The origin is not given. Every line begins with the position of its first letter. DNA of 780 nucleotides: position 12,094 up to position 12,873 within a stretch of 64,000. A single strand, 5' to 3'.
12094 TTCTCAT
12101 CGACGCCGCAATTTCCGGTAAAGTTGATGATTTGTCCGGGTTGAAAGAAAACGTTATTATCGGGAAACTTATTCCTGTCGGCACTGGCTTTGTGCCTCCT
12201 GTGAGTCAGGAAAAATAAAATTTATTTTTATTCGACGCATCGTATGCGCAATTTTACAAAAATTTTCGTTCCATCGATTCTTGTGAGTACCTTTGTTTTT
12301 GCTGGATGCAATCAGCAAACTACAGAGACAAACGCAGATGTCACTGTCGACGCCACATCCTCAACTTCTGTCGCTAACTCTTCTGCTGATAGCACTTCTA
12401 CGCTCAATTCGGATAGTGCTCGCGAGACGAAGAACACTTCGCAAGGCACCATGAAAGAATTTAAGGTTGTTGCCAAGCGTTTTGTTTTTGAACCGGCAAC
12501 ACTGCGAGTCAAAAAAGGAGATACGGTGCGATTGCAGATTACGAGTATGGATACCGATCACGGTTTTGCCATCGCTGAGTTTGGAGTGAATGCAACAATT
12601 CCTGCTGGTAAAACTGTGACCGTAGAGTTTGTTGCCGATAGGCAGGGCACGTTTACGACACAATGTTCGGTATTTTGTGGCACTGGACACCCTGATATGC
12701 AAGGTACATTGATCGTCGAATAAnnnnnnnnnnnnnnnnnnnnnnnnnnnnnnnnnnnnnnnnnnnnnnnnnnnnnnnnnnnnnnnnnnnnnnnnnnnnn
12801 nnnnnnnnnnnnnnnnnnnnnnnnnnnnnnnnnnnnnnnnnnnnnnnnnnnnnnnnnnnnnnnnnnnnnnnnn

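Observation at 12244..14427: Isolated CuA-type cupredoxin lipoprotein translationally coupled to a Kef-type antiporter inside the rpoBC-recA gene string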

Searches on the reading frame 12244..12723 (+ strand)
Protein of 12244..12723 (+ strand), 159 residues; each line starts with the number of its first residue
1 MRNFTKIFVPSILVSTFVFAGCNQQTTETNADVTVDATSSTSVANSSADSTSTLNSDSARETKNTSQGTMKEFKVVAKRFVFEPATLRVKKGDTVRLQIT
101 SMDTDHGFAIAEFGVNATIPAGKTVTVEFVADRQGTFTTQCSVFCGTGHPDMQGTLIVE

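Call 6: search_protein_families(library=pfam, proteins=[window:12244-12723:+], max_evalue=0.01)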
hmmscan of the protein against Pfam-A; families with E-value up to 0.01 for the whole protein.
window:12244-12723:+ (159 aa): 2 families
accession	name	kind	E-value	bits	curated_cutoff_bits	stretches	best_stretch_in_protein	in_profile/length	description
PF13473.12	Cupredoxin_1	-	1.1e-12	48.3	27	1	64-158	14-104/104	Cupredoxin-like domain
PF00116.26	COX2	-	2.6e-10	40.7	22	1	89-152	50-113/120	Cytochrome C oxidase subunit II, periplasmic domain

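Call 7: search_protein_families(library=ncbifam, proteins=[window:12244-12723:+], max_evalue=0.01)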
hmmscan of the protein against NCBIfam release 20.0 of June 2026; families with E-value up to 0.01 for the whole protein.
window:12244-12723:+ (159 aa): 12 families
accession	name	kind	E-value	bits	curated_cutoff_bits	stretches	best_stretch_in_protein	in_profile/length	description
NF052460.1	L-NosZ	equivalog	1.8e-19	69.6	700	1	26-159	333-479/480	clade III lactonase-type nitrous-oxide reductase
TIGR04246.1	nitrous_NosZ_Gp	equivalog_domain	5.7e-19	67.8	625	1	47-159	461-577/578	Sec-dependent nitrous-oxide reductase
TIGR04244.1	nitrous_NosZ_RR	equivalog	2e-14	53.1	625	1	61-159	525-627/627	TAT-dependent nitrous-oxide reductase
TIGR02866.1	CoxB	equivalog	2.8e-13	49.9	147.7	1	82-158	115-191/202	cytochrome c oxidase subunit II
NF050117.1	aa3_CtaC_Actin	exception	5.7e-13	48.7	250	1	7-153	90-227/244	aa3-type cytochrome oxidase subunit II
TIGR03096.1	nitroso_cyanin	equivalog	6.9e-13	48.5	142.85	1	68-145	46-122/135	nitrosocyanin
NF041074.2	quin_ox_SoxA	equivalog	3.1e-05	23.9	110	1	17-158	8-153/154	proton pump complex quinol oxidase subunit SoxA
TIGR01433.1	CyoA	equivalog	0.00037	20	266.2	1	94-154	148-208/226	ubiquinol oxidase subunit II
TIGR02375.1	pseudoazurin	equivalog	0.00075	19.2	109.85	1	79-111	9-37/116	pseudoazurin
NF051440.1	CuResCopIPSEAE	equivalog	0.0026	17.5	280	1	50-101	22-71/180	copper-resistant cuproprotein CopI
TIGR01432.1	QOXA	equivalog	0.0033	16.8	240.95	1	87-151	142-206/227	cytochrome aa3 quinol oxidase subunit II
NF007816.0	PRK10525.1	equivalog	0.0058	15.8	511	0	94-157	160-223/318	cytochrome o ubiquinol oxidase subunit II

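Call 8: find_homologous_proteins(query=window:12244-12720:+, max_evalue=0.001)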
Query window:12244-12720:+ (159 aa): 62 proteins with E <= 0.001 among 85 candidates.
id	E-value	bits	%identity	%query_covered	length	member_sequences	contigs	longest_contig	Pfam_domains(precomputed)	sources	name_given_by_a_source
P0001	1.8e-95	334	100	100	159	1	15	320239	PF13473.13,PF00116.27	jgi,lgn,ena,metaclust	metaclust:\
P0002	9.0e-55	202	60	100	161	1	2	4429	PF13473.13,PF00116.27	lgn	-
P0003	4.0e-44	168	87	57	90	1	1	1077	PF13473.13,PF00116.27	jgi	jgi:cytochrome c oxidase subunit 2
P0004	3.7e-39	152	94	48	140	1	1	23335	PF22505.2,PF13473.13,PF00116.27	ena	-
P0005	3.3e-33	133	66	57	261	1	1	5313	PF13473.13,PF00116.27,PF23951.2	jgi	-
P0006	5.0e-32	129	44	96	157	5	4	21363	PF13473.13,PF00116.27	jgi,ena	-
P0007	1.0e-31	128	63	58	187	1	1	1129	PF13473.13,PF00116.27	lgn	-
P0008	2.9e-30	123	42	99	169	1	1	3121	PF13473.13,PF00116.27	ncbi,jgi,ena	-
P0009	1.7e-29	121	52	73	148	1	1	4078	PF13473.13,PF00116.27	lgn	-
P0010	1.9e-29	120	62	57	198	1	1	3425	PF13473.13,PF00116.27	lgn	-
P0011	3.3e-29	120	55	71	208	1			PF13473.13,PF00116.27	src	-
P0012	4.6e-29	119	58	64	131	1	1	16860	PF00127.27,PF13473.13,PF00116.27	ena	-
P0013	1.6e-28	117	42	94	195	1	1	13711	PF13473.13,PF00116.27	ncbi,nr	ncbi:cupredoxin domain-containing protein [Patescibacteria group bacterium AH-259-L05]|nr:cupredoxin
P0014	2.9e-28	117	44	88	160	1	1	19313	PF13473.13,PF00116.27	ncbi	-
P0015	7.3e-28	115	44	92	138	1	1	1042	PF13473.13,PF00116.27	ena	-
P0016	2.7e-27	113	61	57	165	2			PF13473.13,PF00116.27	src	-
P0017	5.5e-27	112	58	57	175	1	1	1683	PF13473.13,PF00116.27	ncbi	-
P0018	8.8e-27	112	38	94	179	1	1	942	PF13473.13,PF00116.27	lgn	-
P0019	1.2e-26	111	58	55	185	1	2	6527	PF13473.13,PF00116.27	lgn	-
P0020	3.7e-26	110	58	56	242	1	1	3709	PF20606.4,PF13473.13,PF00116.27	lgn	-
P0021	8.1e-26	109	38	97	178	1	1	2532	PF13473.13,PF00116.27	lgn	-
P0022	1.2e-24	105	55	56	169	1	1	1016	PF13473.13,PF00116.27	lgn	-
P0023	1.4e-24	105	58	57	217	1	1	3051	PF13473.13,PF00116.27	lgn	-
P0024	2.0e-24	104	39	90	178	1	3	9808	PF13473.13,PF00116.27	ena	-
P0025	2.9e-24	104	45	72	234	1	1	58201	PF13473.13,PF00116.27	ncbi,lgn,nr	ncbi:cupredoxin domain-containing protein [Candidatus Peregrinibacteria bacterium]|nr:cupredoxin dom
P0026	4.0e-24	103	57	57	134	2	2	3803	PF13473.13,PF00116.27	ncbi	-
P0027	4.2e-24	103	51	62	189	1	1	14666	PF13473.13,PF00116.27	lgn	-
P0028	8.7e-24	102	51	60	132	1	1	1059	PF13473.13,PF00116.27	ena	-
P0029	8.0e-23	99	59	53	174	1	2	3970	PF13473.13,PF00116.27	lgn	-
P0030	9.7e-23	99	45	69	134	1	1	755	PF13473.13,PF00116.27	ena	-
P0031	1.2e-22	98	51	65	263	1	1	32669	PF03640.21,PF13473.13,PF00116.27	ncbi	-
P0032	1.5e-22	98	54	55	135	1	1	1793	PF13473.13,PF00116.27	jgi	jgi:cytochrome c oxidase subunit II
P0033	2.5e-22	97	66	46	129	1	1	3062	PF13473.13,PF00364.29,PF00116.27,PF25917.1,PF25997.1,PF26018.1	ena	-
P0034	2.8e-22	97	45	69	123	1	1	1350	PF13473.13,PF00116.27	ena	-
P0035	3.8e-20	90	46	72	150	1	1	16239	PF13473.13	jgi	jgi:cytochrome c oxidase subunit 2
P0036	1.5e-19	88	49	57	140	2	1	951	PF13473.13,PF00116.27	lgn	-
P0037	1.5e-19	88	51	56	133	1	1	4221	PF13473.13,PF00116.27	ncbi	-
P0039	4.8e-17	80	52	48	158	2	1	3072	PF13473.13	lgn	-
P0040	6.4e-17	80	48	55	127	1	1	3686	PF13473.13,PF00116.27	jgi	jgi:cytochrome c oxidase subunit 2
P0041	2.9e-16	78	49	53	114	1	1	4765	PF13473.13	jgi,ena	-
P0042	3.1e-16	78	38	81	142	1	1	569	PF13473.13,PF00116.27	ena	-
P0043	1.2e-15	76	48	54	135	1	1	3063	PF13473.13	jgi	jgi:cytochrome c oxidase subunit 2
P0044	6.4e-15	73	47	55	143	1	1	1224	PF13473.13,PF00116.27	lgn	-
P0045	6.5e-15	73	38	86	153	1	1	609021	PF07731.21,PF00127.27,PF13473.13,PF07732.22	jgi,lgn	-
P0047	3.1e-14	71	44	55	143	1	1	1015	PF13473.13,PF00116.27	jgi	jgi:cytochrome c oxidase subunit 2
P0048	1.4e-13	69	42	55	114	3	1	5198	PF13473.13,PF00116.27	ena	-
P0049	1.5e-13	69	40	75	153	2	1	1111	PF07731.21,PF00127.27,PF13473.13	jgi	-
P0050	3.3e-13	68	44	55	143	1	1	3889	PF13473.13,PF00116.27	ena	-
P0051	6.4e-13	67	42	58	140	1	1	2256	PF13473.13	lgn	-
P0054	5.5e-12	64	44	47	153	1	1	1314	PF13473.13,PF00116.27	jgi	jgi:nitrous-oxide reductase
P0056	1.0e-10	60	32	97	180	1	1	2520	PF07731.21,PF00127.27,PF13473.13,PF07732.22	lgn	-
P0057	2.2e-10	59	35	65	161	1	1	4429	PF13473.13,PF00116.27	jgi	jgi:heme/copper-type cytochrome/quinol oxidase subunit 2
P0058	2.9e-9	55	48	49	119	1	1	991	PF13473.13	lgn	-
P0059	2.0e-8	52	39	56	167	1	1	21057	PF13473.13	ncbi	-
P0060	1.1e-7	50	48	47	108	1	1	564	PF13473.13,PF00116.27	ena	-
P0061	6.8e-7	47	41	48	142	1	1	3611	PF13473.13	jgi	jgi:plastocyanin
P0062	8.1e-6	44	38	50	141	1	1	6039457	PF13473.13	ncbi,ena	-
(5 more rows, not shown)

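Call 9: search_solved_structures(query=window:12244-12720:+, max_evalue=0.01, show_alignments=4)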
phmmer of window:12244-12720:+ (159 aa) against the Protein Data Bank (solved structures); distinct sequences matched with E-value up to 0.01: 65 (the best 60 are shown).
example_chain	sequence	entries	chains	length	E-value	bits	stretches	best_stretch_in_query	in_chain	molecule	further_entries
2cua_A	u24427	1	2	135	2.9e-12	50.1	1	74-158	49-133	PROTEIN (CUA)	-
2fwl_B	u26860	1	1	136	2.9e-12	50.1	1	74-158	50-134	Cytochrome c oxidase subunit II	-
2lln_A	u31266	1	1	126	3e-12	50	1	74-158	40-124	Cytochrome c oxidase subunit 2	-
3s33_B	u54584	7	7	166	4.3e-12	49.6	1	73-158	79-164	Cytochrome c oxidase subunit 2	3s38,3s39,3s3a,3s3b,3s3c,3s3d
3eh3_B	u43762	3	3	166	4.3e-12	49.6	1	73-158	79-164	Cytochrome c oxidase subunit 2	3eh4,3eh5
1ehk_B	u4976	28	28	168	4.4e-12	49.5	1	73-158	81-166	BA3-TYPE CYTOCHROME-C OXIDASE | Cytochrome c oxidase polypeptide II | Cytochrome c oxidase subunit 2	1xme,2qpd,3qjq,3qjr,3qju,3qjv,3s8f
2qpe_B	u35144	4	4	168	4.4e-12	49.5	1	73-158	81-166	Cytochrome c oxidase subunit 2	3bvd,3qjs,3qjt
6pty_A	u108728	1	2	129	6.9e-12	48.9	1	74-158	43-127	Cytochrome c oxidase subunit 2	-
6ptt_A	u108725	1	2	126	9e-12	48.5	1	74-158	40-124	Cytochrome c oxidase subunit 2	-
1iby_A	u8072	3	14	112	1e-11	48.3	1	76-147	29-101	NITROSOCYANIN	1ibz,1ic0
6y6y_A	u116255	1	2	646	2.7e-08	37.3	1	82-159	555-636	Nitrous-oxide reductase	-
3sbp_A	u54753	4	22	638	2.8e-08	37.2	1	82-159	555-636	Nitrous-oxide reductase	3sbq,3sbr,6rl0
6y77_A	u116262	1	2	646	2.8e-08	37.2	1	82-159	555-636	Nitrous-oxide reductase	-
6y7e_A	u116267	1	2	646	2.8e-08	37.2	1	82-159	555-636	Nitrous-oxide reductase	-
7aqa_A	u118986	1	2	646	2.8e-08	37.2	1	82-159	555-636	Nitrous-oxide reductase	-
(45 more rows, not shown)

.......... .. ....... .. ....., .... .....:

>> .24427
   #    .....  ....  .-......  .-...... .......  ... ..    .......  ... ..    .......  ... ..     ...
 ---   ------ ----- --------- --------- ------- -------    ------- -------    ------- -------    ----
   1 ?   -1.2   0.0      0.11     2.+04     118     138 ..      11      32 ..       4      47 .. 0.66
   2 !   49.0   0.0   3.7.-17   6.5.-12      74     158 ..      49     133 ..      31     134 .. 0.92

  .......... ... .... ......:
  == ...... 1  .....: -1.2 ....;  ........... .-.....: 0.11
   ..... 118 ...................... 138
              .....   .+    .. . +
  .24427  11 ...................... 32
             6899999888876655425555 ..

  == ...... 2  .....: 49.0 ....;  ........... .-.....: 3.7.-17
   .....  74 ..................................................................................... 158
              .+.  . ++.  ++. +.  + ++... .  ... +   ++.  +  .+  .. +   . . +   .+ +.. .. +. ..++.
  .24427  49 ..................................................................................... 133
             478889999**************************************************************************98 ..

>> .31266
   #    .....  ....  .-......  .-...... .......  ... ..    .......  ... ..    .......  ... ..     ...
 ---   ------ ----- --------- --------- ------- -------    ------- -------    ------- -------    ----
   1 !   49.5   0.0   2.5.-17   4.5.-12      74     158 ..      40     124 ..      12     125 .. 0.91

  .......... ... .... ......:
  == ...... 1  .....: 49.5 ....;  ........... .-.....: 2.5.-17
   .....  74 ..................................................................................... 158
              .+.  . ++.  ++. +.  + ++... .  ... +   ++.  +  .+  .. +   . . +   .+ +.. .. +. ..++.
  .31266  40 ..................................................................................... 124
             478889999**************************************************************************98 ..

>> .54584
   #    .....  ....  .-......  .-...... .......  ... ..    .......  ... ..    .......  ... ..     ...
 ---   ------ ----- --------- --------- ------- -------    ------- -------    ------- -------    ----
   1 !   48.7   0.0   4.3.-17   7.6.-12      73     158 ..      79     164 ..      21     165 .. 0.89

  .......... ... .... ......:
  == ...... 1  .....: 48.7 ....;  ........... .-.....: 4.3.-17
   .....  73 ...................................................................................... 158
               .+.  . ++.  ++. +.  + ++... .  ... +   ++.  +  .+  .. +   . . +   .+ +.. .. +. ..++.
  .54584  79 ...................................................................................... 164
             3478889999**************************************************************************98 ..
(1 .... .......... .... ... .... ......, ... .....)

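Call 14: find_encoding_contigs(protein=P0001, flank=10000, max_places=4)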
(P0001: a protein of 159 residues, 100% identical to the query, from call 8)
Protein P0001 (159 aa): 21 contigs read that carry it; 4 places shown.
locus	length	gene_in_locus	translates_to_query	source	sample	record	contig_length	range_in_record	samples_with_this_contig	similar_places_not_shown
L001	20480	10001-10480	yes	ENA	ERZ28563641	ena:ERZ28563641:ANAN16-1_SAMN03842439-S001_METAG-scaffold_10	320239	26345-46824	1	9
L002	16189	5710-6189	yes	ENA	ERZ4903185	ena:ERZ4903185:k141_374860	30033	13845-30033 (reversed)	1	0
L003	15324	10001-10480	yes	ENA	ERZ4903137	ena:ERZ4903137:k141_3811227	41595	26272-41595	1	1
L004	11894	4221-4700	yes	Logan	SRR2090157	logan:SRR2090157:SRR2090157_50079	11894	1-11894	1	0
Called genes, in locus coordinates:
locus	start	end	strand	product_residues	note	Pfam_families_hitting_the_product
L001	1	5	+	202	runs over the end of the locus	PF00293:NUDIX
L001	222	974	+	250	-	-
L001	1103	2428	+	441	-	PF08245:Mur_ligase_M, PF02875:Mur_ligase_C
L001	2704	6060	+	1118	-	PF04563:RNA_pol_Rpb2_1, PF04561:RNA_pol_Rpb2_2, PF04565:RNA_pol_Rpb2_3, PF10385:RNA_pol_Rpb2_45, PF00562:RNA_pol_Rpb2_6, PF04560:RNA_pol_Rpb2_7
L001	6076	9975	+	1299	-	PF04997:RNA_pol_Rpb1_1, PF00623:RNA_pol_Rpb1_2, PF04983:RNA_pol_Rpb1_3, PF05000:RNA_pol_Rpb1_4, PF04998:RNA_pol_Rpb1_5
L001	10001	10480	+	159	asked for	PF00116:COX2, PF13473:Cupredoxin_1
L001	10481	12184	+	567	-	PF00999:Na_H_Exchanger, PF02254:TrkA_N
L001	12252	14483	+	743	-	PF13491:FtsK_4TM, PF17854:FtsK_alpha, PF01580:FtsK_SpoIIIE, PF09397:FtsK_gamma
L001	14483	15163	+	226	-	PF13560:HTH_31 (weak), PF12844:HTH_19 (weak), PF13413:HTH_25, PF09136:Glucodextran_B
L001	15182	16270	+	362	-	PF00154:RecA_N, PF08423:Rad51, PF06745:ATPase (weak), PF27531:MT3502_N (weak), PF21096:RecA_C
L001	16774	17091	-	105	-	PF09685:MamF_MmsF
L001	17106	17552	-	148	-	-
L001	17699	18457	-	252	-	PF00246:Peptidase_M14 (weak), PF10994:DUF2817 (weak), PF24827:AstE_AspA_cat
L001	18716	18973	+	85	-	-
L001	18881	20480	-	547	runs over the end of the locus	PF00118:Cpn60_TCP1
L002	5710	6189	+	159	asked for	PF00116:COX2, PF13473:Cupredoxin_1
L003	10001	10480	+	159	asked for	PF00116:COX2, PF13473:Cupredoxin_1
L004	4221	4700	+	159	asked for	PF00116:COX2, PF13473:Cupredoxin_1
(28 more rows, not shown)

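Call 15: find_encoding_contigs(protein=P0006, flank=8000, max_places=4)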
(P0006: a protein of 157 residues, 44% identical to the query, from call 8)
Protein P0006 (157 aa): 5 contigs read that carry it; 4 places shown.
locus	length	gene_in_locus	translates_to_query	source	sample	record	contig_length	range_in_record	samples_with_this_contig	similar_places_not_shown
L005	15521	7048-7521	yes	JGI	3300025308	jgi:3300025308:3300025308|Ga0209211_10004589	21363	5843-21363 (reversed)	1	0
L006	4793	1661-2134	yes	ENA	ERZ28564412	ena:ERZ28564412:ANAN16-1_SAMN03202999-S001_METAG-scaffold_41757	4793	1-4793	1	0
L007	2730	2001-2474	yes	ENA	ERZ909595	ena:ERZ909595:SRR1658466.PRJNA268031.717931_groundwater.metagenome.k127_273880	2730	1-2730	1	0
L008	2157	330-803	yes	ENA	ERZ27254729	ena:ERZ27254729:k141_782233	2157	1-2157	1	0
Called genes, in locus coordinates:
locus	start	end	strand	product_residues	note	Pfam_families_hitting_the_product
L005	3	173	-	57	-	?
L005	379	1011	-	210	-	-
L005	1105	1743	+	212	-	-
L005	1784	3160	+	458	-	PF03023:MurJ (weak)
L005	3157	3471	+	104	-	-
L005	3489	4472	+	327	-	PF08068:DKCLD, PF01509:TruB_N, PF21238:Pus10_C, PF16198:TruB_C_2, PF01472:PUA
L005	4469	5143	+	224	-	PF01902:Diphthami_syn_2_N, PF28410:Diphthami_syn_2_C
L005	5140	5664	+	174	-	PF00117:GATase, PF07722:Peptidase_C26 (faint)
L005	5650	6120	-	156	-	-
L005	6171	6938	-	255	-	-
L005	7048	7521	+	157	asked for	PF13473:Cupredoxin_1, PF00116:COX2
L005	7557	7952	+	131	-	PF10107:Endonuc_Holl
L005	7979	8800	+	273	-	-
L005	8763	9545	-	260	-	PF00491:Arginase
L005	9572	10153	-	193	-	-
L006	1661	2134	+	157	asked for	PF13473:Cupredoxin_1, PF00116:COX2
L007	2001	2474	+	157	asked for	PF13473:Cupredoxin_1, PF00116:COX2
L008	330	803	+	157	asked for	PF13473:Cupredoxin_1, PF00116:COX2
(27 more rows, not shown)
